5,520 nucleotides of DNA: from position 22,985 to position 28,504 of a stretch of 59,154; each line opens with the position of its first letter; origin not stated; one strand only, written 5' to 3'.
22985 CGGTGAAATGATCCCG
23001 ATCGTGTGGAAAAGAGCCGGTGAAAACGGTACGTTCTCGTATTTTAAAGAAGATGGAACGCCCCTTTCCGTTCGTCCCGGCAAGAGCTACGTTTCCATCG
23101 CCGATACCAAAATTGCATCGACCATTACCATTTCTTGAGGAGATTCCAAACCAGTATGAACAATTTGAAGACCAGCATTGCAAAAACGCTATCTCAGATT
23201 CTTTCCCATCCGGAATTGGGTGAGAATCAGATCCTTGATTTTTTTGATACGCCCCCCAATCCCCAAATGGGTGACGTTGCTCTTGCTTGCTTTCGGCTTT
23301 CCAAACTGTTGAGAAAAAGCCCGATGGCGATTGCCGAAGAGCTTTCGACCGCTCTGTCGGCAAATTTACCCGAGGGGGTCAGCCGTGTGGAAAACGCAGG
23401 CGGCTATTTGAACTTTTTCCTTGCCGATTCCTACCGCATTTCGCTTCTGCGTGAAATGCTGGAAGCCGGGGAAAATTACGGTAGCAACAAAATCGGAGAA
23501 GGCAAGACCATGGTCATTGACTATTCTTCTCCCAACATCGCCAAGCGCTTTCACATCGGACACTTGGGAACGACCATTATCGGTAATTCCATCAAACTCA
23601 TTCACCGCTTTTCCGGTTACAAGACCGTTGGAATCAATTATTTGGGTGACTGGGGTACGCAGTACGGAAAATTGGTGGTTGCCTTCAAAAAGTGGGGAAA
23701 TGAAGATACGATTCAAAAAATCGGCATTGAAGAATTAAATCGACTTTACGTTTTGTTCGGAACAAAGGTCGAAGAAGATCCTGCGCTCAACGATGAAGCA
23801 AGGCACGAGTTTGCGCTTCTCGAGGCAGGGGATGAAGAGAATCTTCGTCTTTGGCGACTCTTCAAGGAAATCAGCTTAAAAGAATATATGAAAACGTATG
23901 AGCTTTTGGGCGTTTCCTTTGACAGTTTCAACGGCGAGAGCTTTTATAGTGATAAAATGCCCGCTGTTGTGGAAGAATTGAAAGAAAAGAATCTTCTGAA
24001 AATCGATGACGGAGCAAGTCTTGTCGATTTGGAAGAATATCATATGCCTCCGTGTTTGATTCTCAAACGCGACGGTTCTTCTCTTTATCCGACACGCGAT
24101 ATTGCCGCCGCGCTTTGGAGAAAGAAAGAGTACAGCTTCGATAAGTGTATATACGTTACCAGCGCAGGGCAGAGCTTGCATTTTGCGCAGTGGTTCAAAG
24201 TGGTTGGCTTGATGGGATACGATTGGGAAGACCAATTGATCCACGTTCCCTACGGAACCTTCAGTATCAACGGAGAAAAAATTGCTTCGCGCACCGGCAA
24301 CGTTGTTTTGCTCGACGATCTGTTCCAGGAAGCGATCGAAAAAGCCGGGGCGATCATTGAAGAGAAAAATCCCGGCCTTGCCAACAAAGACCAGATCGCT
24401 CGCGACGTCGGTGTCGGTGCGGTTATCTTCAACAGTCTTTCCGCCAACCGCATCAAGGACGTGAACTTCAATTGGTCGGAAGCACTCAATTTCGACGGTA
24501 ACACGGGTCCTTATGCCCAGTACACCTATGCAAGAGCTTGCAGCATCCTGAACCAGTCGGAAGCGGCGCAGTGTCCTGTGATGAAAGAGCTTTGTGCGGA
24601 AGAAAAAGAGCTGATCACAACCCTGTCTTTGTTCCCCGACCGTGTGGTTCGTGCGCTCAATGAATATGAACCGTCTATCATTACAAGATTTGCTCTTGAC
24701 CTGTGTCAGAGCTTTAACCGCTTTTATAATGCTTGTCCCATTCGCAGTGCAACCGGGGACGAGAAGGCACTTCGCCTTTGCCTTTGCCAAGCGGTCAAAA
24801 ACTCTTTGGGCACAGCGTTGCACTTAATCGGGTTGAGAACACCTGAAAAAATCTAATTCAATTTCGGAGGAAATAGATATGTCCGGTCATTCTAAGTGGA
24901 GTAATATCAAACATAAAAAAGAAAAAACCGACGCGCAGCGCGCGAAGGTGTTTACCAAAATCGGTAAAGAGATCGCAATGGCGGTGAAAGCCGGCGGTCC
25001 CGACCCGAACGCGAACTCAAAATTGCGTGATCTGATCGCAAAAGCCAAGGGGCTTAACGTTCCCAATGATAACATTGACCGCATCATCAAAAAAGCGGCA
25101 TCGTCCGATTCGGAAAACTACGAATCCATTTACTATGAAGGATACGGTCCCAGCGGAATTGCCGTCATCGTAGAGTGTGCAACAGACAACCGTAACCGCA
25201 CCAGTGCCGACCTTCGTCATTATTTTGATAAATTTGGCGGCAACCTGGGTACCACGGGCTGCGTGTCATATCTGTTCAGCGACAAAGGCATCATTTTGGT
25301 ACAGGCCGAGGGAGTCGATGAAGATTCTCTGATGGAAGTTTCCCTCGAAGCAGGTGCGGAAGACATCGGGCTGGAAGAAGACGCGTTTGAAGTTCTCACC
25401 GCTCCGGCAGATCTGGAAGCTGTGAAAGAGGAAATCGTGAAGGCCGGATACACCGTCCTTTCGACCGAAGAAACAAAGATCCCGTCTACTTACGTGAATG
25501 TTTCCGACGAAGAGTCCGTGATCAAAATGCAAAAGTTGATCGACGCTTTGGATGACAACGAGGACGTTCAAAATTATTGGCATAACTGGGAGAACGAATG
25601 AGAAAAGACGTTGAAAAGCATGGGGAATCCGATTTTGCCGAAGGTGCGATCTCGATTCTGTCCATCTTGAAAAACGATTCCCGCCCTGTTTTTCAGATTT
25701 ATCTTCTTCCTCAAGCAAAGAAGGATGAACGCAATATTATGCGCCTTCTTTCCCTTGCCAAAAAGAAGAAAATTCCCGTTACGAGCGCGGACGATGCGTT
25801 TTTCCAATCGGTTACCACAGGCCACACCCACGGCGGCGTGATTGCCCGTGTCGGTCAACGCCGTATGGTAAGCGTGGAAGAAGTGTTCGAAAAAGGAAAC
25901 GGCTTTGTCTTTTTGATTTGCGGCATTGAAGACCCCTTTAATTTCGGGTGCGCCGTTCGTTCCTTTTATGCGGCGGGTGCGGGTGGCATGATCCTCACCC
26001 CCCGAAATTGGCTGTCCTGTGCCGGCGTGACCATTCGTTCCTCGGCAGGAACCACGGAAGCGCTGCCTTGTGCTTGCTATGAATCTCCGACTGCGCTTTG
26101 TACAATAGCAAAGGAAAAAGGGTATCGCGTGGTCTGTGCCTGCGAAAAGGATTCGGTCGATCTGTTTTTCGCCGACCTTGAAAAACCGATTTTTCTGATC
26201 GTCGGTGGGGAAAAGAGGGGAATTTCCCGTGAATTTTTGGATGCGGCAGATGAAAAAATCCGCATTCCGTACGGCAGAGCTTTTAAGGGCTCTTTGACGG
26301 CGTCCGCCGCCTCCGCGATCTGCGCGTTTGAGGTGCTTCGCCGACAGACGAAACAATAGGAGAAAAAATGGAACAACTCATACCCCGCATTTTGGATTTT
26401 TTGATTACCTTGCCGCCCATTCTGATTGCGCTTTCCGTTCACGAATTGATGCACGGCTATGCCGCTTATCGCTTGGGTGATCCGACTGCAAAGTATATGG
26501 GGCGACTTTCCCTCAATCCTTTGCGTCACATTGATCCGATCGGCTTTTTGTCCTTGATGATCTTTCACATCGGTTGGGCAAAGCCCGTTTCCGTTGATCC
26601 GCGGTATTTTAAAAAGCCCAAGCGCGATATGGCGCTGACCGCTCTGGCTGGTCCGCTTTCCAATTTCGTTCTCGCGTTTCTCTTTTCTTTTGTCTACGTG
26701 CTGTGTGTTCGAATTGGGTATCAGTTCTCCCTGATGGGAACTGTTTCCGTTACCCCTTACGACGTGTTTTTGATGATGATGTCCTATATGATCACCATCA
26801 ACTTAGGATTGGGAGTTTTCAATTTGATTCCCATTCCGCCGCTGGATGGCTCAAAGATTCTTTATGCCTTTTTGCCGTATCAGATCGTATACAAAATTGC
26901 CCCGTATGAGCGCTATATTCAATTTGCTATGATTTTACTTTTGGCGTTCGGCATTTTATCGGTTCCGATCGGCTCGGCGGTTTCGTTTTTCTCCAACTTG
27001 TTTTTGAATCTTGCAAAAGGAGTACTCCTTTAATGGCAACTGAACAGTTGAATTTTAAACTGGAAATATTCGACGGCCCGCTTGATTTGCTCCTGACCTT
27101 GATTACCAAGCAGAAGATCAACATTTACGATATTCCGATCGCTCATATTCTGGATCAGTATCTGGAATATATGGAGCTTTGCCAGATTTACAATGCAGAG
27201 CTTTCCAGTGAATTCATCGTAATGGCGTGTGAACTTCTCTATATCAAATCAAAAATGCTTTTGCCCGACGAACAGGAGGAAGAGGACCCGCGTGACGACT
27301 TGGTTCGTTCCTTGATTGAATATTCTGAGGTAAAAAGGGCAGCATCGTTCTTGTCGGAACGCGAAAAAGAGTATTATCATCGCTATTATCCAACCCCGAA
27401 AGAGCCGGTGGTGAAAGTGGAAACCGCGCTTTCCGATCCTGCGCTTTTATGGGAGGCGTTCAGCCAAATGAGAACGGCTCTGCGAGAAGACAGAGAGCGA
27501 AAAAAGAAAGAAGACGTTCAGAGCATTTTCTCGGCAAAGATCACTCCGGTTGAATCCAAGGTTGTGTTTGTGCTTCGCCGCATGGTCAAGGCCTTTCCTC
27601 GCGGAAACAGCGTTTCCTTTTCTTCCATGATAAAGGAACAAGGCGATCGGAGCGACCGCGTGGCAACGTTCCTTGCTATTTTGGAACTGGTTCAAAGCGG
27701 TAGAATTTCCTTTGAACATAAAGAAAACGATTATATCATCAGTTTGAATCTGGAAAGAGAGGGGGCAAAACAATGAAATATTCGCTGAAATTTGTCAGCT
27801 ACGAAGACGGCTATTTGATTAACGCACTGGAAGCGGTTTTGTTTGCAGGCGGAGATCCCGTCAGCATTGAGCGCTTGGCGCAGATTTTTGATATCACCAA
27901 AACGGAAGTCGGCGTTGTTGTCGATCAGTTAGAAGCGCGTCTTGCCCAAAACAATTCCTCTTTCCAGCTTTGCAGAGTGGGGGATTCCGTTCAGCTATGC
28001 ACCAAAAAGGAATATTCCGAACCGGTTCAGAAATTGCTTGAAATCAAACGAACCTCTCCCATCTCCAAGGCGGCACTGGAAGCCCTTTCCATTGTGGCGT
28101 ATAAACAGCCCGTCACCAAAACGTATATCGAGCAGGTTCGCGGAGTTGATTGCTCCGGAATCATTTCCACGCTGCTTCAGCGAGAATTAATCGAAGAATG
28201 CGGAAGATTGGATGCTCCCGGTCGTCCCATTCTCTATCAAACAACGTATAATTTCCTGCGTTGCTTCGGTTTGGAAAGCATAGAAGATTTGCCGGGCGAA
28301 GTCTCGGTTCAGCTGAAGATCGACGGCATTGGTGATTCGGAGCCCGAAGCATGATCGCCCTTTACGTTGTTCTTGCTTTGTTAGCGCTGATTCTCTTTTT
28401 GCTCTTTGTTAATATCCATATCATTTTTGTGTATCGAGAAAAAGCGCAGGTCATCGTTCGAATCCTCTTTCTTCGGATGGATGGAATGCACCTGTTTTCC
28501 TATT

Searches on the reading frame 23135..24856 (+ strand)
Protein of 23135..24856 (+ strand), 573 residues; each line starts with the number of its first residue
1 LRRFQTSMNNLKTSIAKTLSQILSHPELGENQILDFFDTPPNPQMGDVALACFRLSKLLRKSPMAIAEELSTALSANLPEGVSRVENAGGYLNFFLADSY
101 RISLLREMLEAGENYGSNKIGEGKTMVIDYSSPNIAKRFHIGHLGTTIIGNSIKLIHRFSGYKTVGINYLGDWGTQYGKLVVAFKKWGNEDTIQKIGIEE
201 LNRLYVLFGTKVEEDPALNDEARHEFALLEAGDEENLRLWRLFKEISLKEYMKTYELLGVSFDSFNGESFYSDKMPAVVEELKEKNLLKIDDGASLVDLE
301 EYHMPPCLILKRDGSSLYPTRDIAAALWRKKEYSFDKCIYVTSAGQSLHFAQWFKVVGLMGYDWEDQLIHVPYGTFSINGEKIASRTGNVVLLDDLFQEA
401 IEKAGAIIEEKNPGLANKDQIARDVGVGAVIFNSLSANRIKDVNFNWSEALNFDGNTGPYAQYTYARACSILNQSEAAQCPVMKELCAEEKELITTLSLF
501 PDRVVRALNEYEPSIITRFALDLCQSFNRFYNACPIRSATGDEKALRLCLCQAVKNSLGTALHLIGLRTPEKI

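Call 54: search_protein_families(library=pfam, proteins=[window:23135-24856:+], max_evalue=0.00001)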
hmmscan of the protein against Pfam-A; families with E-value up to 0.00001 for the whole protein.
window:23135-24856:+ (573 aa): 3 families
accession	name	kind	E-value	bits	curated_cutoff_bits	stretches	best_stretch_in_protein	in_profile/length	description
PF00750.26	tRNA-synt_1d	-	1.5e-91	307.5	23.3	1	108-447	5-349/349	tRNA synthetases class I (R), catalytic domain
PF05746.21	DALR_1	-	1.6e-26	93.1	22.3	1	462-573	2-117/117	DALR anticodon binding domain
PF03485.21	Arg_tRNA_synt_N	-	1e-14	55.4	21.5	1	10-96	2-85/85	Arginyl tRNA synthetase N terminal domain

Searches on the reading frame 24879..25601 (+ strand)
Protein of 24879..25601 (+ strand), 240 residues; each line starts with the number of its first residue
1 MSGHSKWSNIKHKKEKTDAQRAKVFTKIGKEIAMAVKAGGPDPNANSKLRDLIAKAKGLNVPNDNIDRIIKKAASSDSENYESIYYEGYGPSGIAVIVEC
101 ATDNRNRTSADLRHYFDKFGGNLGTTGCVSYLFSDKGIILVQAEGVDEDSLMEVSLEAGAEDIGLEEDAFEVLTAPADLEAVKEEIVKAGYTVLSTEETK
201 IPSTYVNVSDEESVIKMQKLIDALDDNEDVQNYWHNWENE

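Call 54: search_protein_families(library=pfam, proteins=[window:24879-25601:+], max_evalue=0.00001)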
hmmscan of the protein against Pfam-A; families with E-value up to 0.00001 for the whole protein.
window:24879-25601:+ (240 aa): 2 families
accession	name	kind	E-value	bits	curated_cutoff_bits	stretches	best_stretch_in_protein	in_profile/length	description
PF01709.26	Transcrip_reg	-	1.9e-59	200.4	27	1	81-237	1-160/160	TACO1/YebC second and third domain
PF20772.2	TACO1_YebC_N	-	4.3e-32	110.8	36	1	5-75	1-72/73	TACO1/YebC protein N-terminal domain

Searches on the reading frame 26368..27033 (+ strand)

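Call 54: search_protein_families(library=pfam, proteins=[window:26368-27033:+], max_evalue=0.00001)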
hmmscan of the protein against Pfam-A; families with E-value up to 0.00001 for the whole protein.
window:26368-27033:+ (221 aa): 1 family
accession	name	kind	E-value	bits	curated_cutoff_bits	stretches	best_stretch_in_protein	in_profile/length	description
PF02163.28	Peptidase_M50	-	1.6e-16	60.8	27.2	1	18-173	6-201/221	Peptidase family M50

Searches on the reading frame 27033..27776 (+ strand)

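Call 54: search_protein_families(library=pfam, proteins=[window:27033-27776:+], max_evalue=0.00001)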
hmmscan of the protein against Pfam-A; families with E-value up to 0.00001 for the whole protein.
window:27033-27776:+ (247 aa): 1 family
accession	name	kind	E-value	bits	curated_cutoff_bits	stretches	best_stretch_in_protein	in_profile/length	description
PF02616.19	SMC_ScpA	-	9.4e-27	94.9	24.6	1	23-233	1-224/232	Segregation and condensation protein ScpA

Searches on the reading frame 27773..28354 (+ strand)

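Call 54: search_protein_families(library=pfam, proteins=[window:27773-28354:+], max_evalue=0.00001)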
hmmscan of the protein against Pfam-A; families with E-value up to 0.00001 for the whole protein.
window:27773-28354:+ (193 aa): 1 family
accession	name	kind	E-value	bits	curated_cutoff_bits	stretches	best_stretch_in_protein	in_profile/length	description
PF04079.22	SMC_ScpB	-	2.4e-54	183.7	27.4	1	18-174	2-158/160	Segregation and condensation complex subunit ScpB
